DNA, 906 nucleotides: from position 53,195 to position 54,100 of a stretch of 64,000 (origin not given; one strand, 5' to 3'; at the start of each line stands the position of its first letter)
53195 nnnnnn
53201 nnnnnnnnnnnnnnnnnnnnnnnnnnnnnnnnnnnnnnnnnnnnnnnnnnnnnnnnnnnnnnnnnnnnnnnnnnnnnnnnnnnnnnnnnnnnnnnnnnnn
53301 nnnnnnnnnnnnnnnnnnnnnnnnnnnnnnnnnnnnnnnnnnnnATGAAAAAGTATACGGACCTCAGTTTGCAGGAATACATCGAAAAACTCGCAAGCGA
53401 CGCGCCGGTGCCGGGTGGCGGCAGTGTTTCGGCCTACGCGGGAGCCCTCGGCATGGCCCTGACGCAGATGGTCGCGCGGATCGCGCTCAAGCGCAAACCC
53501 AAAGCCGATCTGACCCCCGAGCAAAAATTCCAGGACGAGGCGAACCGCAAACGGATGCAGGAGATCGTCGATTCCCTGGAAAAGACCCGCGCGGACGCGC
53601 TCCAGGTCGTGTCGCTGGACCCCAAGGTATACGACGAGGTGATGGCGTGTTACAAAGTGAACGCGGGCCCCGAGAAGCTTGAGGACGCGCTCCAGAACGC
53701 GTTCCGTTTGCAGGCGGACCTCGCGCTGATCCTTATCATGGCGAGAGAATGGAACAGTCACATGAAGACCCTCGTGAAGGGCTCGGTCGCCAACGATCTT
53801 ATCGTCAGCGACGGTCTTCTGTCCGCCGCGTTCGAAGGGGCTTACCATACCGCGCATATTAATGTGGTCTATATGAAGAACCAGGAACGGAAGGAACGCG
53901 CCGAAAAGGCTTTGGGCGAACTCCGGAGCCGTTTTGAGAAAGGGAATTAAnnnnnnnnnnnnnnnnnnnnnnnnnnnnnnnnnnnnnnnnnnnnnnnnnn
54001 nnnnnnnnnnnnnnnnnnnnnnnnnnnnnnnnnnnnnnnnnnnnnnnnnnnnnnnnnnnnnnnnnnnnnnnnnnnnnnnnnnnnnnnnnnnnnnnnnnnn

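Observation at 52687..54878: One-carbon (ACT-fchA-folD) gene cassette bracketed by ~65-nt inverted repeat elements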

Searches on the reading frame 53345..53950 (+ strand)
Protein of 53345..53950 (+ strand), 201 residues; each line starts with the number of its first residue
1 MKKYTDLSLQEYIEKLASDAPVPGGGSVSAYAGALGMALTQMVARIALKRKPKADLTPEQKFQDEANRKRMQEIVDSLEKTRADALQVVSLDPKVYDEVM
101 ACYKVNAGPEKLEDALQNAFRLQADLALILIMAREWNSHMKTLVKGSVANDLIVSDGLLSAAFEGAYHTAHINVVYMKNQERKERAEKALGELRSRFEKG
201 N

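Call 12: search_protein_families(library=pfam, proteins=[window:53345-53950:+])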
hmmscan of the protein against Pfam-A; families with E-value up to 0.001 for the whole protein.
window:53345-53950:+ (201 aa): 1 family
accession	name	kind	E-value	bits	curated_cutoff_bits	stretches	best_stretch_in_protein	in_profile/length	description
PF04961.17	FTCD_C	-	1.1e-31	110.4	24.5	1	8-189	1-179/182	Formiminotransferase-cyclodeaminase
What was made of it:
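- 53345..53950 (+): fchA-like cyclodeaminase/cyclohydrolase (FTCD_C). Pfam PF04961, E 1e-31 (call 12).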

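Call 13: find_encoding_contigs(protein=window:53345-53950:+, flank=10000, max_places=10)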
Protein window:53345-53950:+ (201 aa): 2 contigs read that carry it; 1 place shown.
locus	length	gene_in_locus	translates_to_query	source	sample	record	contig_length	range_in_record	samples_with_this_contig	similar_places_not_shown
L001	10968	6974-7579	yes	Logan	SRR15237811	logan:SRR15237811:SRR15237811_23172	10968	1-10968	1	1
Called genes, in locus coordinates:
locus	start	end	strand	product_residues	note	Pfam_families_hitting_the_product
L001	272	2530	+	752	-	PF07715:Plug, PF00593:TonB_dep_Rec_b-barrel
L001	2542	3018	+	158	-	PF03544:TonB_C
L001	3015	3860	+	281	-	PF01497:Peripla_BP_2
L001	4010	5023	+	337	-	PF01032:FecCD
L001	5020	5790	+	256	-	PF00005:ABC_tran, PF13191:AAA_16 (faint), PF13304:AAA_21 (faint)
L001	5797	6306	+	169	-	PF02572:CobA_CobO_BtuR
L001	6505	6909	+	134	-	PF13291:ACT_4 (faint), PF19571:ACT_8 (weak), PF01842:ACT (weak), PF13840:ACT_7 (faint), PF22629:ACT_AHAS_ss (weak)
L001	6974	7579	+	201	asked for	PF04961:FTCD_C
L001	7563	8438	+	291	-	PF00763:THF_DHG_CYH, PF02882:THF_DHG_CYH_C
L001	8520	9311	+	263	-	PF02548:Pantoate_transf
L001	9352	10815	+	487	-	PF00072:Response_reg, PF00990:GGDEF, PF05157:MshEN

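Call 55: find_homologous_proteins(query=window:53345-53950:+, max_evalue=1e-30)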
Query window:53345-53950:+ (201 aa): 374 proteins with E <= 1e-30 among 1114 candidates; the best 120 are listed.
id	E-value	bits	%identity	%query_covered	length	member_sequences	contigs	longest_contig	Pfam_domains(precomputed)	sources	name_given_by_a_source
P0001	5.1e-124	429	100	100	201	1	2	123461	PF04961.18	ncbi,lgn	-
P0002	4.2e-120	416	97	100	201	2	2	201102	PF04961.18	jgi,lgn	jgi:formiminotetrahydrofolate cyclodeaminase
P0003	1.5e-119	414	96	100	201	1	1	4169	PF04961.18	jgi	-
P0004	2.3e-113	394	91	100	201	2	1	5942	PF04961.18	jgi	jgi:methenyltetrahydrofolate cyclohydrolase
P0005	2.9e-113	394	93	100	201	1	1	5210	PF04961.18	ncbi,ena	ncbi:MAG: cyclodeaminase/cyclohydrolase family protein [Candidatus Omnitrophota bacterium]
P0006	3.5e-113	393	93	100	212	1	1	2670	PF04961.18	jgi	-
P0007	9.7e-112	389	90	100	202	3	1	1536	PF04961.18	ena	-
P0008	1.3e-110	385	89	100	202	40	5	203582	PF04961.18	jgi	jgi:methenyltetrahydrofolate cyclohydrolase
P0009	1.7e-109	382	88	100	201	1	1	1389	PF04961.18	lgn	-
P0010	3.0e-109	381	89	100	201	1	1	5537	PF04961.18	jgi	jgi:formiminotetrahydrofolate cyclodeaminase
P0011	4.9e-109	380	88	100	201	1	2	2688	PF04961.18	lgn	-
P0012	6.1e-109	380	87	100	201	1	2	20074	PF04961.18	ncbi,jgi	jgi:formiminotetrahydrofolate cyclodeaminase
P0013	8.0e-109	379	87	100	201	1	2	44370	PF04961.18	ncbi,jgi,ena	-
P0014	2.6e-108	378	88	100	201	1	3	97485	PF04961.18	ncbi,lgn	-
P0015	3.2e-108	377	87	100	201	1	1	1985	PF04961.18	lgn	-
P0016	3.8e-108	377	88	100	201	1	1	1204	PF04961.18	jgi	-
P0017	4.2e-108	377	88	100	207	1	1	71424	PF04961.18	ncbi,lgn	-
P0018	4.3e-108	377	88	100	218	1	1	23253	PF04961.18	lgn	-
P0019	5.2e-108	377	87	100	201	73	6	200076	PF04961.18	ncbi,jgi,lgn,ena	jgi:formiminotetrahydrofolate cyclodeaminase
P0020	6.6e-108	376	88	100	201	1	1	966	PF04961.18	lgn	-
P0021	6.9e-108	376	86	100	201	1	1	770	PF04961.18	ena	-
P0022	1.2e-107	375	88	100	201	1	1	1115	PF04961.18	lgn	-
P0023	1.2e-107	375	88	100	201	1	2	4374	PF04961.18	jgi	-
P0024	2.6e-107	374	87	100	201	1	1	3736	PF04961.18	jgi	jgi:formiminotetrahydrofolate cyclodeaminase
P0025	2.6e-107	374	87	100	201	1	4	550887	PF04961.18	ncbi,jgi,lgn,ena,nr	ncbi:MAG TPA: cyclodeaminase/cyclohydrolase family protein [Candidatus Omnitrophota bacterium]|nr:cy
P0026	4.0e-107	374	87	100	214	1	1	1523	PF04961.18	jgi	-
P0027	6.4e-107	373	85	100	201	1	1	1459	PF04961.18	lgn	-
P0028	7.4e-107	373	87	100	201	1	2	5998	PF04961.18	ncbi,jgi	jgi:formiminotetrahydrofolate cyclodeaminase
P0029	2.1e-106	371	86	100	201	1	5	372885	PF04961.18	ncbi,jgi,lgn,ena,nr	ncbi:MAG TPA: cyclodeaminase/cyclohydrolase family protein [Candidatus Omnitrophota bacterium]|nr:cy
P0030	1.3e-105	369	85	100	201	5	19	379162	PF04961.18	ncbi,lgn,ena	-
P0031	4.1e-105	367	84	100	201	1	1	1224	PF04961.18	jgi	-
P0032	5.1e-105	367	85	99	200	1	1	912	PF04961.18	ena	-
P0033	1.1e-104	366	86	99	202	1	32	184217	PF04961.18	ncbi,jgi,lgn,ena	-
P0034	2.2e-104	365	85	99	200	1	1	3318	PF04961.18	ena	-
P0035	3.3e-104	364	83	100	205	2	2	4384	PF04961.18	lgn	-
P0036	3.8e-104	364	86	100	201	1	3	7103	PF04961.18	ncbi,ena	-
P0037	5.2e-104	364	85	99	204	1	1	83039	PF04961.18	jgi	-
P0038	1.0e-103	363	85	99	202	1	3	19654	PF04961.18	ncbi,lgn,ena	-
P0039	4.7e-103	361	84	99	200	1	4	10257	PF04961.18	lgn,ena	-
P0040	2.3e-102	358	84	100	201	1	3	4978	PF04961.18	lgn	-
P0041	4.7e-102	357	84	99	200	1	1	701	PF04961.18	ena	-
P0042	2.6e-101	355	81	100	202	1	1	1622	PF04961.18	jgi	jgi:formiminotetrahydrofolate cyclodeaminase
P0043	3.2e-101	355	82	100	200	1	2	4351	PF04961.18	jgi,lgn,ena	-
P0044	7.3e-101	353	82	99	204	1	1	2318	PF04961.18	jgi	-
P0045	1.0e-100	353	82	100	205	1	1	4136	PF04961.18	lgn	-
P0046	1.8e-100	352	81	100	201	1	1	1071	PF04961.18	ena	-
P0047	5.2e-100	351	82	100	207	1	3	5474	PF04961.18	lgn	-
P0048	1.3e-99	349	80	100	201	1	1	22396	PF04961.18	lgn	-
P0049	2.4e-99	348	81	100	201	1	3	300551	PF04961.18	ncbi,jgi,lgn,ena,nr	ncbi:MAG TPA: cyclodeaminase/cyclohydrolase family protein [Candidatus Omnitrophota bacterium]|nr:cy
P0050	4.5e-99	348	80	100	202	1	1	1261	PF04961.18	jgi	jgi:formiminotetrahydrofolate cyclodeaminase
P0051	5.3e-99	347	80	99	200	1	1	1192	PF04961.18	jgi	-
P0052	4.2e-98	344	82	100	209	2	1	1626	PF04961.18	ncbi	-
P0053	6.1e-98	344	80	100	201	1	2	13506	PF04961.18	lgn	-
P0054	1.9e-97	342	79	100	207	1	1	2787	PF04961.18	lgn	-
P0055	4.0e-97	341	78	100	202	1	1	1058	PF04961.18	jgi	jgi:formiminotetrahydrofolate cyclodeaminase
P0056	1.2e-96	340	79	99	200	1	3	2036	PF04961.18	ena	-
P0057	1.2e-96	340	85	91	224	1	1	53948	PF04961.18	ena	-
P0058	2.6e-95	335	78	100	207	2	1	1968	PF04961.18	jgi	jgi:methenyltetrahydrofolate cyclohydrolase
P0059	4.3e-95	335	81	94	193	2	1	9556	PF04961.18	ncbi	-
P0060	5.0e-95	334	76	99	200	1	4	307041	PF04961.18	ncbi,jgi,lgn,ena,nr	ncbi:MAG: Formiminotransferase-cyclodeaminase [Candidatus Omnitrophica bacterium ADurb.Bin277]|jgi:f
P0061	2.1e-93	329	76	99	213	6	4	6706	PF04961.18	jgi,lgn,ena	jgi:formiminotetrahydrofolate cyclodeaminase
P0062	1.2e-92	327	75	99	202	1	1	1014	PF04961.18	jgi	-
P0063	1.9e-92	326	77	99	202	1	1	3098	PF04961.18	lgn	-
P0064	6.8e-92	324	76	99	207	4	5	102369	PF04961.18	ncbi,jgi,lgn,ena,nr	ncbi:MAG TPA: cyclodeaminase/cyclohydrolase family protein [Candidatus Omnitrophota bacterium]|nr:cy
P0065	4.8e-88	312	89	82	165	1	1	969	PF04961.18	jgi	jgi:formiminotetrahydrofolate cyclodeaminase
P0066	5.7e-85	302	68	100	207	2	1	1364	PF04961.18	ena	-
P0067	1.0e-83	298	87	80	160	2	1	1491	PF04961.18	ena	-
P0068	2.1e-75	270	65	100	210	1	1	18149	PF04961.18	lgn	-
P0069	1.7e-74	267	66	100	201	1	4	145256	PF04961.18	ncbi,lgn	-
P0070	5.1e-74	266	63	100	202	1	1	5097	PF04961.18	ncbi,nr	ncbi:MAG: cyclodeaminase/cyclohydrolase family protein [Candidatus Omnitrophica bacterium]|nr:cyclod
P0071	1.1e-73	265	62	100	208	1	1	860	PF04961.18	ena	-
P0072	2.5e-72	260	63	100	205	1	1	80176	PF04961.18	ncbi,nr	ncbi:MAG: cyclodeaminase/cyclohydrolase family protein [Candidatus Omnitrophica bacterium]|nr:cyclod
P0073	5.2e-72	259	62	100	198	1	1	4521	PF04961.18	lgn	-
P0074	5.8e-72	259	64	100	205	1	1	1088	PF04961.18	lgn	-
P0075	2.6e-71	257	61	100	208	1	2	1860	PF04961.18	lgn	-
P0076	4.7e-71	256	63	100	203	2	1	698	PF04961.18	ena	-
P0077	8.6e-71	255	61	100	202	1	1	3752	PF04961.18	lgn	-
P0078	9.6e-71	255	62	100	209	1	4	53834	PF04961.18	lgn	-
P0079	1.0e-70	255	62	99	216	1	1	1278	PF04961.18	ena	-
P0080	1.2e-70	255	60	100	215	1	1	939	PF04961.18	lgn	-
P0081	1.3e-70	255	61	100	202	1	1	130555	PF04961.18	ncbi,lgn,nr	ncbi:MAG: cyclodeaminase/cyclohydrolase family protein [Candidatus Omnitrophica bacterium]|nr:cyclod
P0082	1.5e-70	255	62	100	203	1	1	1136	PF04961.18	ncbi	-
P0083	1.6e-70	255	62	100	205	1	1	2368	PF04961.18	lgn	-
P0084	1.7e-70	254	60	100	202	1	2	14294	PF04961.18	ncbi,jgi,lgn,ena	-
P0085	3.0e-70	254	59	100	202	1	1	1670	PF04961.18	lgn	-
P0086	3.4e-70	253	62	100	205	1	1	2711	PF04961.18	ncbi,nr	ncbi:MAG: cyclodeaminase/cyclohydrolase family protein [Candidatus Omnitrophica bacterium]|nr:cyclod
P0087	3.4e-70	253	61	100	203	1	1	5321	PF04961.18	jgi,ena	-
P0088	4.6e-70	253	59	100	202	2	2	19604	PF04961.18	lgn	-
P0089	5.2e-70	253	62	100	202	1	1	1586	PF04961.18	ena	-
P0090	7.5e-70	252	61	100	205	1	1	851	PF04961.18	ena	-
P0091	8.7e-70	252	60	99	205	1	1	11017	PF04961.18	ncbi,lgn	-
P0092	2.5e-69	251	61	100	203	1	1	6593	PF04961.18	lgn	-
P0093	2.8e-69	251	58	100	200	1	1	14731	PF04961.18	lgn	-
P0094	3.6e-69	250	60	100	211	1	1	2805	PF04961.18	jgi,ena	-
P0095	4.2e-69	250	61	98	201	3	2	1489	PF04961.18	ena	-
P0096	4.9e-69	250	60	99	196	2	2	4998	PF04961.18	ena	-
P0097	5.4e-69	250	60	100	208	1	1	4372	PF04961.18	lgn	-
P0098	6.6e-69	249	63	99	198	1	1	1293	PF04961.18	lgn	-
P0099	7.5e-69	249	61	100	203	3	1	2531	PF04961.18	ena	-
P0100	7.9e-69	249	59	100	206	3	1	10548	PF04961.18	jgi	jgi:formiminotetrahydrofolate cyclodeaminase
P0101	1.1e-68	249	59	100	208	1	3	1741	PF04961.18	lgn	-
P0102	1.1e-68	249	61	100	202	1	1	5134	PF04961.18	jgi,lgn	jgi:formiminotetrahydrofolate cyclodeaminase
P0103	1.5e-68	248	62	100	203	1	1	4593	PF04961.18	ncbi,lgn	-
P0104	1.6e-68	248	62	99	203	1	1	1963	PF04961.18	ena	-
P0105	2.3e-68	248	59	99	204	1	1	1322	PF04961.18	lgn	-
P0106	2.4e-68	247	58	100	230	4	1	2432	PF04961.18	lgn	-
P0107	2.6e-68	247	59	100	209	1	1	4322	PF04961.18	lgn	-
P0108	2.9e-68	247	59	100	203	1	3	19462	PF04961.18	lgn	-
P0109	3.8e-68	247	59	100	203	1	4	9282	PF04961.18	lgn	-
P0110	4.0e-68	247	60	100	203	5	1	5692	PF04961.18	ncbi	-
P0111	4.1e-68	247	62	100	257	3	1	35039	PF04961.18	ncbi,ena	-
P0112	4.5e-68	247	60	100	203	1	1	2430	PF04961.18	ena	-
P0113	4.8e-68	246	58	100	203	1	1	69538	PF04961.18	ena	-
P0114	4.8e-68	246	61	100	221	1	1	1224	PF04961.18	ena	-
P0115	5.0e-68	246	59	100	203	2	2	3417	PF04961.18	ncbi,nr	ncbi:MAG: cyclodeaminase/cyclohydrolase family protein [Candidatus Omnitrophica bacterium]|nr:cyclod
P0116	5.9e-68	246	59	100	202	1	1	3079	PF04961.18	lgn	-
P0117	7.4e-68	246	61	100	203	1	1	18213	PF04961.18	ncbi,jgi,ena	-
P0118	7.5e-68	246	59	100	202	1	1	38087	PF04961.18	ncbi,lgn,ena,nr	ncbi:MAG: hypothetical protein EXS63_05755 [Candidatus Omnitrophica bacterium]|nr:hypothetical prote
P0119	7.7e-68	246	59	100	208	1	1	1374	PF04961.18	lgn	-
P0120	7.9e-68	246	59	100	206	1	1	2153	PF04961.18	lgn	-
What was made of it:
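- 53345..53950 (+): Homologues are named Omnitrophota cyclodeaminase/cyclohydrolase (call 55).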

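Call 56: find_encoding_contigs(protein=P0002, flank=5000, max_places=1)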
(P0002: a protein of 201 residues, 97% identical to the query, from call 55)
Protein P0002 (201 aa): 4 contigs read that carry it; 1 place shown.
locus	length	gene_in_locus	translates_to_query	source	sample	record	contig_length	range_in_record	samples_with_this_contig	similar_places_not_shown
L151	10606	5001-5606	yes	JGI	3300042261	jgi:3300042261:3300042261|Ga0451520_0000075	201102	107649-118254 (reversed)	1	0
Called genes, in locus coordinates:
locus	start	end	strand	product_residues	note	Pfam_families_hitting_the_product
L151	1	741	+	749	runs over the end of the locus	PF07715:Plug, PF00593:TonB_dep_Rec_b-barrel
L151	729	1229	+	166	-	PF03544:TonB_C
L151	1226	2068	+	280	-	PF01497:Peripla_BP_2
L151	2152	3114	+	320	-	PF01032:FecCD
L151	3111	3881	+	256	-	PF00005:ABC_tran, PF13191:AAA_16 (faint), PF13304:AAA_21 (faint)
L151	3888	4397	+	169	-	PF02572:CobA_CobO_BtuR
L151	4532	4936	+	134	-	PF13291:ACT_4 (faint), PF19571:ACT_8 (weak), PF01842:ACT (weak), PF13840:ACT_7 (faint), PF22629:ACT_AHAS_ss (weak), PF01842:ACT (weak)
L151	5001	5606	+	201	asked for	PF04961:FTCD_C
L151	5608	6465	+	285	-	PF00763:THF_DHG_CYH, PF02882:THF_DHG_CYH_C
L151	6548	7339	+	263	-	PF02548:Pantoate_transf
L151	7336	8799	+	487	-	PF00072:Response_reg, PF00990:GGDEF, PF05157:MshEN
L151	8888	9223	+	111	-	-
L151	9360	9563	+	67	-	-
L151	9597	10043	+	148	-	-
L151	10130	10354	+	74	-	PF13619:KTSC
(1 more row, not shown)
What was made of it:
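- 53934..54809 (+): folD. The start is TTG at 53934 or GTG at 53952. Gene lengths in relatives (calls 13, 56).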

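Call 57: find_encoding_contigs(protein=P0008, flank=5000, max_places=1)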
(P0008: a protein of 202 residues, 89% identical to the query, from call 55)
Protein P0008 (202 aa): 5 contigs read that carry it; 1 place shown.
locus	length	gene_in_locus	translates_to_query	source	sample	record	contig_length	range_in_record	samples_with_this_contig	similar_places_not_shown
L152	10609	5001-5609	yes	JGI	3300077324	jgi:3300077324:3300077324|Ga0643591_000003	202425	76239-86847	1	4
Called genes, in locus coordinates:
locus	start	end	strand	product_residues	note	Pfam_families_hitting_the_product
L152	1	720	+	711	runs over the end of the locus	PF07715:Plug, PF00593:TonB_dep_Rec_b-barrel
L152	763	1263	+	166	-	PF03544:TonB_C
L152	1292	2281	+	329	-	PF01497:Peripla_BP_2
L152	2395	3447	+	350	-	PF01032:FecCD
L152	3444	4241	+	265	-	PF00005:ABC_tran, PF13304:AAA_21 (faint)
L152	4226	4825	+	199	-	PF02572:CobA_CobO_BtuR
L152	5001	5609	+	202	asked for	PF04961:FTCD_C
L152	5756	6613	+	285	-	PF00763:THF_DHG_CYH, PF02882:THF_DHG_CYH_C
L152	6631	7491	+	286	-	PF02548:Pantoate_transf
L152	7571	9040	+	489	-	PF00072:Response_reg, PF00990:GGDEF, PF05157:MshEN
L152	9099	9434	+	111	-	-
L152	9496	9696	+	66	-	-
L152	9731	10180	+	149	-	-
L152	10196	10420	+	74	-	PF13619:KTSC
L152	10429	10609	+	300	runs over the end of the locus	PF09394:Inhibitor_I42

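Call 58: find_encoding_contigs(protein=P0019, flank=5000, max_places=1)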
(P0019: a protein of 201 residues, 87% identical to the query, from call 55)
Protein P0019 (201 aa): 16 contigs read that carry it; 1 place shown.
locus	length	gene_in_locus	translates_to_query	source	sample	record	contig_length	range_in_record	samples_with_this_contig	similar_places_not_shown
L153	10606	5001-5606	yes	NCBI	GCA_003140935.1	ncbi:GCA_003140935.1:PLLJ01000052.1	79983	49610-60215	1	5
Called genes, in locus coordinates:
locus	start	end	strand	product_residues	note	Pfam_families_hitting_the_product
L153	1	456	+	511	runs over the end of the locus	PF01656:CbiA, PF13500:AAA_26, PF07685:GATase_3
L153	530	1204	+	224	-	PF01902:Diphthami_syn_2_N, PF28410:Diphthami_syn_2_C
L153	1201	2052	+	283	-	PF01497:Peripla_BP_2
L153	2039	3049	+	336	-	PF01032:FecCD, PF00950:ABC-3 (weak)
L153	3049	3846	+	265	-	PF00005:ABC_tran, PF13555:AAA_29 (weak), PF02463:SMC_N, PF13304:AAA_21 (weak)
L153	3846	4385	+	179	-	PF02572:CobA_CobO_BtuR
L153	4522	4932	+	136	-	PF19571:ACT_8 (weak), PF01842:ACT, PF13291:ACT_4 (faint), PF13840:ACT_7 (faint), PF22629:ACT_AHAS_ss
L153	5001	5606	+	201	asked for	PF04961:FTCD_C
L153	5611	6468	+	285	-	PF00763:THF_DHG_CYH, PF02882:THF_DHG_CYH_C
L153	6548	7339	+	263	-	PF02548:Pantoate_transf, PF13714:PEP_mutase (weak)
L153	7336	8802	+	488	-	PF00072:Response_reg, PF00990:GGDEF, PF05157:MshEN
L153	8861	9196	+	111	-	-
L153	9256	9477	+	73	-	-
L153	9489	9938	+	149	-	-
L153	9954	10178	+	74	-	PF13619:KTSC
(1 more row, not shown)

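Call 59: find_encoding_contigs(protein=P0025, flank=5000, max_places=1)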
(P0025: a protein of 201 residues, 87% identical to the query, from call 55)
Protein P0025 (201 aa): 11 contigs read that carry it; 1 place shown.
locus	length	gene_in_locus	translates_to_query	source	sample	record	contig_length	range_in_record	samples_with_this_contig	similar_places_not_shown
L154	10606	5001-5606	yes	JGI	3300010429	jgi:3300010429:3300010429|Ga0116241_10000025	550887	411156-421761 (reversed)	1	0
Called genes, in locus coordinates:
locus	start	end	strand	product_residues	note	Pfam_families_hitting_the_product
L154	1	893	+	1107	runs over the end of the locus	PF00873:ACR_tran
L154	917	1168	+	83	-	PF04945:YHS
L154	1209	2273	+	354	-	PF03773:ArsP_1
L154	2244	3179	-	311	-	PF00535:Glycos_transf_2, PF13641:Glyco_tranf_2_3, PF10111:Glyco_tranf_2_2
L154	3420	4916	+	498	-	PF08323:Glyco_transf_5, PF13439:Glyco_transf_4 (faint), PF13579:Glyco_trans_4_4 (faint), PF00534:Glycos_transf_1, PF13692:Glyco_trans_1_4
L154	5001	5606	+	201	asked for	PF04961:FTCD_C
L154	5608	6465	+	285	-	PF00763:THF_DHG_CYH, PF02882:THF_DHG_CYH_C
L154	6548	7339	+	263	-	PF02548:Pantoate_transf, PF13714:PEP_mutase (weak)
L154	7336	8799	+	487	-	PF00072:Response_reg, PF00990:GGDEF, PF05157:MshEN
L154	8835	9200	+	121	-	-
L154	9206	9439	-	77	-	-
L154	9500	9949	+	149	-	-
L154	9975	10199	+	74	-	PF13619:KTSC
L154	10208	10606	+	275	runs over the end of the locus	PF09394:Inhibitor_I42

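Call 76: search_protein_families(library=ncbifam, proteins=[window:53345-53950:+], max_evalue=0.00001)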
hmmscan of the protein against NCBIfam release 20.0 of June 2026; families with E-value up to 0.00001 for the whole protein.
window:53345-53950:+ (201 aa): 1 family
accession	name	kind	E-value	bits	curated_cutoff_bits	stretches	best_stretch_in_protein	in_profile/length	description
NF045657.1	MthfCyhylaseFchA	equivalog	5.8e-16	58.6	275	1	6-193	4-185/207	methenyltetrahydrofolate cyclohydrolase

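Call 86: find_encoding_contigs(protein=P0030, flank=4000, max_places=1)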
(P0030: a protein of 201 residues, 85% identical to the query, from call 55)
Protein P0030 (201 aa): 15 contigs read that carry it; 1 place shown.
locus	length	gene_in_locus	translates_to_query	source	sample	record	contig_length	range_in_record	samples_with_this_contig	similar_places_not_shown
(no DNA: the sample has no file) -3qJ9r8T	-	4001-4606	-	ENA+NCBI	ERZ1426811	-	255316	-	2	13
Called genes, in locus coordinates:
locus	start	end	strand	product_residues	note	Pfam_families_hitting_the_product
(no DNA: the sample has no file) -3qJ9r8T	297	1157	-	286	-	PF00535:Glycos_transf_2, PF10111:Glyco_tranf_2_2, PF13641:Glyco_tranf_2_3, PF10111:Glyco_tranf_2_2 (weak)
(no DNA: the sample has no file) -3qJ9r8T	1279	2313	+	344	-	PF14501:HATPase_c_5 (faint), PF00512:HisKA, PF02518:HATPase_c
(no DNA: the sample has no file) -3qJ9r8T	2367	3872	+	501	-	PF08323:Glyco_transf_5, PF13439:Glyco_transf_4 (faint), PF00534:Glycos_transf_1, PF13692:Glyco_trans_1_4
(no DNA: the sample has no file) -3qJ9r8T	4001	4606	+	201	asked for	PF04961:FTCD_C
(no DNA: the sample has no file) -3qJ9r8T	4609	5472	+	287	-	PF00763:THF_DHG_CYH, PF02882:THF_DHG_CYH_C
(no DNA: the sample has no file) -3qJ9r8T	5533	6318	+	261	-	PF02548:Pantoate_transf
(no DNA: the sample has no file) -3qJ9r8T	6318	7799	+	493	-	PF00072:Response_reg, PF00990:GGDEF, PF05157:MshEN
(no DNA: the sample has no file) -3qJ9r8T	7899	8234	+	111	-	-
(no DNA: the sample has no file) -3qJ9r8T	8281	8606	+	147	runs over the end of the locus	-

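Call 87: find_encoding_contigs(protein=P0049, flank=4000, max_places=1)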
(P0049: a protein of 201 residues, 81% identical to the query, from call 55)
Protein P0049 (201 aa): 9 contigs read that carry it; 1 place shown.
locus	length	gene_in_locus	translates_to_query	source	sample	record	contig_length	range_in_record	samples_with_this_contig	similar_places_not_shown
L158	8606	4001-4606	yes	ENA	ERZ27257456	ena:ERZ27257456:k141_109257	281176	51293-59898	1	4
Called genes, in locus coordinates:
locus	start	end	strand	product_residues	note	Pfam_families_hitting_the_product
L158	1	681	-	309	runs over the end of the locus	PF00535:Glycos_transf_2, PF10111:Glyco_tranf_2_2, PF13641:Glyco_tranf_2_3 (weak)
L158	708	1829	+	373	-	PF00512:HisKA, PF02518:HATPase_c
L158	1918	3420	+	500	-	PF08323:Glyco_transf_5, PF13439:Glyco_transf_4 (faint), PF00534:Glycos_transf_1, PF13692:Glyco_trans_1_4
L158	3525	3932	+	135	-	PF19571:ACT_8 (weak), PF01842:ACT (weak), PF13291:ACT_4 (faint), PF13740:ACT_6 (faint), PF13840:ACT_7 (faint), PF22629:ACT_AHAS_ss (weak), PF01842:ACT (weak)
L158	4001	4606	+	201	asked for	PF04961:FTCD_C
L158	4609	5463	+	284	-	PF00763:THF_DHG_CYH, PF02882:THF_DHG_CYH_C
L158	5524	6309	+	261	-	PF02548:Pantoate_transf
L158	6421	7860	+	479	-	PF00072:Response_reg, PF00990:GGDEF, PF05157:MshEN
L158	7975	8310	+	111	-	-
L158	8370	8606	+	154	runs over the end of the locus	-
